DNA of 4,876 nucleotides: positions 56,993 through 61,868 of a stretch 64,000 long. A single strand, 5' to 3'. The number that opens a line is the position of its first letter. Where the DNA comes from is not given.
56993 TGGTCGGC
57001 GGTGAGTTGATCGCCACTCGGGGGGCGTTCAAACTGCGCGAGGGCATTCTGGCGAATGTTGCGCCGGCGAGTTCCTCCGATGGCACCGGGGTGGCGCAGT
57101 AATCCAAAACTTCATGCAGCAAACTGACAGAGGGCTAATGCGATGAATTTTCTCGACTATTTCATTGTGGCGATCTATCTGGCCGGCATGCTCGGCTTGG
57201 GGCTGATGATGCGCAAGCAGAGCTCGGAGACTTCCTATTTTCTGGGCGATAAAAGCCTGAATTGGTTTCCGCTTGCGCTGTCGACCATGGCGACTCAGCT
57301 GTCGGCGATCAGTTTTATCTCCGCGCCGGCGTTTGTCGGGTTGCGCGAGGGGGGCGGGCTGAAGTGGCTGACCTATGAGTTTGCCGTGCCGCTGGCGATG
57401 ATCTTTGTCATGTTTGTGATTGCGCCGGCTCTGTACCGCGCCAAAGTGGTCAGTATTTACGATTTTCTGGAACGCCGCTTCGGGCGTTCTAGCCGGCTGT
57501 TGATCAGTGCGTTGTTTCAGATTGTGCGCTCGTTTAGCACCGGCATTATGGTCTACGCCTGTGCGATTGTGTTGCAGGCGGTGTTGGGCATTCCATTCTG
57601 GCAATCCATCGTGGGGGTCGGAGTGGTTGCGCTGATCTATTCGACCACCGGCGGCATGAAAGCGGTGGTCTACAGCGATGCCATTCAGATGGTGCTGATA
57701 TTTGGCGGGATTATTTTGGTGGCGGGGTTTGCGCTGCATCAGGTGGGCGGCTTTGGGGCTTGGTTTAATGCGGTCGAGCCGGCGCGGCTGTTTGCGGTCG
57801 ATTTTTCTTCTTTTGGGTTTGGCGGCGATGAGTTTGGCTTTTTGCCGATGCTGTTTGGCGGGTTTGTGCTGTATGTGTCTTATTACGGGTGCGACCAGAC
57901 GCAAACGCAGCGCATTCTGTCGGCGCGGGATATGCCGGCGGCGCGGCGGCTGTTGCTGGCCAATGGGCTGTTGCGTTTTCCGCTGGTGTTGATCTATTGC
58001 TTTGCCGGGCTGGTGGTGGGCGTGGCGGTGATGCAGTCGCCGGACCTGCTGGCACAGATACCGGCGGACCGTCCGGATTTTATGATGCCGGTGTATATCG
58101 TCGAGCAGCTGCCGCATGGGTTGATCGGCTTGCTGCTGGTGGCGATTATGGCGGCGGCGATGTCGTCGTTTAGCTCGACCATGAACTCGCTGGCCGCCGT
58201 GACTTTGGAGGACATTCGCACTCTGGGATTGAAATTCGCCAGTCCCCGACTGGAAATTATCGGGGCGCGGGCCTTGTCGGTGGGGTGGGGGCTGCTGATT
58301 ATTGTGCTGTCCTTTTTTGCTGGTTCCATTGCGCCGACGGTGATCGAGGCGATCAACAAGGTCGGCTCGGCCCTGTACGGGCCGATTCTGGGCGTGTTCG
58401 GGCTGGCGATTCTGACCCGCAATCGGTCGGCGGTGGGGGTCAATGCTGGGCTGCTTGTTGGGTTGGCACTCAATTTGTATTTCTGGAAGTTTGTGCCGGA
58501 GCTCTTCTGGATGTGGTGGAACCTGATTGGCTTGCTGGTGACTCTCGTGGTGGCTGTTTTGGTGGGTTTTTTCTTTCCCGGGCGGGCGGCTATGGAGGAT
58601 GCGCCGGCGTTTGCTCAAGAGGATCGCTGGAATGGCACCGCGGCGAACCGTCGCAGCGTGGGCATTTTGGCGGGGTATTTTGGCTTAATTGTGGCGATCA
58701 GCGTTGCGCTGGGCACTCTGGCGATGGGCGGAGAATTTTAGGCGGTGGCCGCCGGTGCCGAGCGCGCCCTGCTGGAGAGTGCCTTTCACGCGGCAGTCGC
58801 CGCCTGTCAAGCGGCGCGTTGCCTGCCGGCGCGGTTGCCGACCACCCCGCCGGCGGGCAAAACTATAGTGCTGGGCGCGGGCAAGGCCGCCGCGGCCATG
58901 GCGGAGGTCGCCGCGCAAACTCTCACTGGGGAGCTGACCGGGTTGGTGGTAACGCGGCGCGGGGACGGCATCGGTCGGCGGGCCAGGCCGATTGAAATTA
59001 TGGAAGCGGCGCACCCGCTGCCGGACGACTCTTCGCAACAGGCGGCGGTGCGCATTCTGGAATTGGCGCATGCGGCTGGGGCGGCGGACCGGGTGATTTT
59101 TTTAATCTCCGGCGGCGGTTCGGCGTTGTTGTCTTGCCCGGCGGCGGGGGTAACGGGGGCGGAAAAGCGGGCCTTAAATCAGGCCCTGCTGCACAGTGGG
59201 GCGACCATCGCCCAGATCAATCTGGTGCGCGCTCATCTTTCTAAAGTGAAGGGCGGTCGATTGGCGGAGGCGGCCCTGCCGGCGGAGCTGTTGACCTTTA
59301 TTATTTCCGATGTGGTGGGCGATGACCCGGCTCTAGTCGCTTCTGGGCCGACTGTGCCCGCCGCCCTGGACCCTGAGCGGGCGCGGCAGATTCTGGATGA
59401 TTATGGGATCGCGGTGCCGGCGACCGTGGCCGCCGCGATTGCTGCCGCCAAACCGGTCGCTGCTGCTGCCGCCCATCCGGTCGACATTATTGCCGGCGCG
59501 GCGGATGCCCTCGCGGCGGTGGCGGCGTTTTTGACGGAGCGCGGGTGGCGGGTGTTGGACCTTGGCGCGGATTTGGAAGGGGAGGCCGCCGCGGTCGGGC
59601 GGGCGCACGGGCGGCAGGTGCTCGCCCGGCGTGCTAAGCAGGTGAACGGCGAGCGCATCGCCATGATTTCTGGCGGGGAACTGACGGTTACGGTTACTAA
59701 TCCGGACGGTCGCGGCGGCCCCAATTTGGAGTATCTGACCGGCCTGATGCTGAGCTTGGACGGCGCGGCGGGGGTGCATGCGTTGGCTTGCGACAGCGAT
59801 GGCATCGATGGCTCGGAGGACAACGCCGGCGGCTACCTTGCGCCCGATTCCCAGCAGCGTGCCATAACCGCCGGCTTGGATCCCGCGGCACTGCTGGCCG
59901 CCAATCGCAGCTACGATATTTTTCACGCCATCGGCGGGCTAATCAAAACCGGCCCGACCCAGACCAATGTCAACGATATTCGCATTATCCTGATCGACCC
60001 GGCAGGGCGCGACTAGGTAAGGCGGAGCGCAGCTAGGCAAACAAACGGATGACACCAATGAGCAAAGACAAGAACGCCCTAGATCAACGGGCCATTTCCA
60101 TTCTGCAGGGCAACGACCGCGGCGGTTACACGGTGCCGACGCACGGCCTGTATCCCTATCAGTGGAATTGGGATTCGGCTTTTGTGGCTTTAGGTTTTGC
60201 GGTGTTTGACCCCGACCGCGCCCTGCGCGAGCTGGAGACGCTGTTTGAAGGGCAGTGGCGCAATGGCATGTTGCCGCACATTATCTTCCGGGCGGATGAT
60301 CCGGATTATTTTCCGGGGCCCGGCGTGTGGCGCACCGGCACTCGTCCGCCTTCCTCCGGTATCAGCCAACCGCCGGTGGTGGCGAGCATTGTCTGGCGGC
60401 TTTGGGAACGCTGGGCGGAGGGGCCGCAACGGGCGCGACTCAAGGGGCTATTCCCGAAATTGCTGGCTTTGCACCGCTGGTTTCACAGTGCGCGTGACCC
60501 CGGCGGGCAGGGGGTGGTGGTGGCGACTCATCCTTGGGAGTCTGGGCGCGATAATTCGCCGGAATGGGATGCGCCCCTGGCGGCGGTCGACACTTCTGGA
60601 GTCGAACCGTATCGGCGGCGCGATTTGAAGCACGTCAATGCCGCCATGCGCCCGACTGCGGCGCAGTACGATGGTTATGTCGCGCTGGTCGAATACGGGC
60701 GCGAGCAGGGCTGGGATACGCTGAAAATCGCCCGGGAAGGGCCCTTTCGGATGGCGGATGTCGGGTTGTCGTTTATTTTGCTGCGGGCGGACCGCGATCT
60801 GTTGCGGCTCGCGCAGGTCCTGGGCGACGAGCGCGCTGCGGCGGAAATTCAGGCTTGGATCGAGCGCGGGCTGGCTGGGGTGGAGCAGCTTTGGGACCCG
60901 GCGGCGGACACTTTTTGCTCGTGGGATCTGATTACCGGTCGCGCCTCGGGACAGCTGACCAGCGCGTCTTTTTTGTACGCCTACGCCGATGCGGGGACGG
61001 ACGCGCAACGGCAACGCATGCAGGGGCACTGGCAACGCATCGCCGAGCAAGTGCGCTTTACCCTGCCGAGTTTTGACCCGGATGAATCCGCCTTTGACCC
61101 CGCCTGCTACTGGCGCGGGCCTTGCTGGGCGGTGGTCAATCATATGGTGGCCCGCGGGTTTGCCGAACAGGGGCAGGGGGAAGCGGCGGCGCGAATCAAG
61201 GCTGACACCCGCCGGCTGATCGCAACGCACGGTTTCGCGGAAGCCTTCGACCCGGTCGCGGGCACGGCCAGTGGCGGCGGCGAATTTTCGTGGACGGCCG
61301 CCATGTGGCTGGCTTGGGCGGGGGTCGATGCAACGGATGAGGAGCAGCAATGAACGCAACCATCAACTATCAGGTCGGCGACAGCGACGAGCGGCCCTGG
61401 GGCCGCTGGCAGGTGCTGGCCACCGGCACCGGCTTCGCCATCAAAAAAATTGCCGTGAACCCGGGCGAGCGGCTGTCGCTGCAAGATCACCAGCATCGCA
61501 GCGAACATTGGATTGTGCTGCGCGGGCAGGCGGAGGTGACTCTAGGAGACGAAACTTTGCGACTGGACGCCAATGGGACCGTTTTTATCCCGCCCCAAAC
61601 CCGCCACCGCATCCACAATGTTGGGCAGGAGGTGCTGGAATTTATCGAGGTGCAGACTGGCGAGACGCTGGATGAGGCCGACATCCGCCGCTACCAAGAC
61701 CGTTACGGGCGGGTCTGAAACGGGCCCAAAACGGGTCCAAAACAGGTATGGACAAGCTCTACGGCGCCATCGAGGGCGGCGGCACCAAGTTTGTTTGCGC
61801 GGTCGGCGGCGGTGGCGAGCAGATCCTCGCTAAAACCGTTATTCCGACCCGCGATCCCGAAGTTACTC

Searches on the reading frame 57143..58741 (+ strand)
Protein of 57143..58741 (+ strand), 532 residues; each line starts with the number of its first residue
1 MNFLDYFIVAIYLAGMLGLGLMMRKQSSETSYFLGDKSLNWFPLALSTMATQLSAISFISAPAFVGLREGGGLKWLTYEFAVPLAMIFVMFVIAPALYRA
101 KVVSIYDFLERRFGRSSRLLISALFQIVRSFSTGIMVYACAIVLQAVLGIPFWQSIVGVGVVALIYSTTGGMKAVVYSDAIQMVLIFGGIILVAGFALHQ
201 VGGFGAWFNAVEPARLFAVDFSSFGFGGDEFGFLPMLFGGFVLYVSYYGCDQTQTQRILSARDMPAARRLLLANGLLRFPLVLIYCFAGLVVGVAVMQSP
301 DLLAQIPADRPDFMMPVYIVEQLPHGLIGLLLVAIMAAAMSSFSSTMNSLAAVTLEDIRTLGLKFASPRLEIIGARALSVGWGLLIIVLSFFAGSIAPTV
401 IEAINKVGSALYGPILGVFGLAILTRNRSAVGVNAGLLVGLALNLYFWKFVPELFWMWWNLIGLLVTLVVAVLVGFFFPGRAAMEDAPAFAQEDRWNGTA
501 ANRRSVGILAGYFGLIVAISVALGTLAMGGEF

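Call 46: search_protein_families(library=ncbifam, proteins=[window:57143-58741:+])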
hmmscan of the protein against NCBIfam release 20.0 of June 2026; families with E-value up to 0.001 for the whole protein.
window:57143-58741:+ (532 aa): 6 families
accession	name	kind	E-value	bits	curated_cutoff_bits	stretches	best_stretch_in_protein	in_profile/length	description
TIGR00813.1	sss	superfamily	1.4e-61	208.8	184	1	32-440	1-411/411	sodium/solute symporter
NF007790.0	PRK10484.1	equivalog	5e-35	121.3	401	1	20-482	23-487/527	solute:sodium symporter family transporter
TIGR02119.1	panF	equivalog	2.5e-21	76.2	328.05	1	10-475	8-464/471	sodium/pantothenate symporter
TIGR02121.1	Na_Pro_sym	equivalog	8e-19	67.7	515.5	1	8-481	6-472/488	sodium/proline symporter PutP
NF011948.0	PRK15419.1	equivalog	4.7e-07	29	955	1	9-495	11-483/502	sodium/proline symporter PutP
NF006903.2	PRK09395.1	subfamily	0.00089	17.7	750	0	23-202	56-233/552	cation/acetate symporter ActP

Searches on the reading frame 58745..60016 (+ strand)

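Call 46: search_protein_families(library=ncbifam, proteins=[window:58745-60016:+])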
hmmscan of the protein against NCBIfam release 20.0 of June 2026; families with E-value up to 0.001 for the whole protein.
window:58745-60016:+ (423 aa): 2 families
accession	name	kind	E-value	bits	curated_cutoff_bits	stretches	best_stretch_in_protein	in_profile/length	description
NF041176.1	GlyK_Thmprot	equivalog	3.6e-58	197.7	550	1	38-416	35-395/397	glycerate 2-kinase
NF040791.1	gly_kin_Thpl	equivalog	1.4e-44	153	670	1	41-413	49-408/410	glycerate 2-kinase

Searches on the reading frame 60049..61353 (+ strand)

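Call 46: search_protein_families(library=ncbifam, proteins=[window:60049-61353:+])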
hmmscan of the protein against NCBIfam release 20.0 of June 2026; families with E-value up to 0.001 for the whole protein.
window:60049-61353:+ (434 aa): 2 families
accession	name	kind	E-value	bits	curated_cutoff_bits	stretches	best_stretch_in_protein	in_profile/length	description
NF047898.1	GluglyHdase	equivalog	4.8e-104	348.6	550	1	7-423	4-440/442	glucosylglycerate hydrolase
NF007525.0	PRK10137.1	equivalog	8.6e-11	40.7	625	2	38-157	350-468/790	alpha-glucosidase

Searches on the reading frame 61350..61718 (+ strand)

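Call 46: search_protein_families(library=ncbifam, proteins=[window:61350-61718:+])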
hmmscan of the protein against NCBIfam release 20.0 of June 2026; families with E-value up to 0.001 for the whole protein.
window:61350-61718:+ (122 aa): 8 families
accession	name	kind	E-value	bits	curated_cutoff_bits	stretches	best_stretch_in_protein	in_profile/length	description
TIGR01479.1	GMP_PMI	equivalog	1.5e-36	126.2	372.95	1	7-121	353-467/467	mannose-1-phosphate guanylyltransferase/mannose-6-phosphate isomerase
NF012004.0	PRK15460.1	equivalog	9.7e-30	103.6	859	1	13-122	369-478/478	mannose-1-phosphate guanyltransferase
NF008373.0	PRK11171.1-2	equivalog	0.00039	19.7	445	1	29-100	68-140/274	(S)-ureidoglycine aminohydrolase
NF040771.1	AAH_UGLYAH2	exception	0.00041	19.6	350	1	28-99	62-134/267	bifunctional allantoicase/(S)-ureidoglycine aminohydrolase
NF008376.0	PRK11171.1-5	equivalog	0.00044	19.5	338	1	34-99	73-139/278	(S)-ureidoglycine aminohydrolase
TIGR03214.2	ura-cupin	equivalog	0.00048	19.7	200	1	25-99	43-119/249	(S)-ureidoglycine aminohydrolase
TIGR03890.1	nif11_cupin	hypoth_equivalog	0.00055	19.6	159.45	1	21-90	85-157/171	Nif11 domain/cupin domain-containing protein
TIGR03404.1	bicupin_oxalic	subfamily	0.00086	18.5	254.2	0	27-108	243-329/367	bicupin, oxalate decarboxylase family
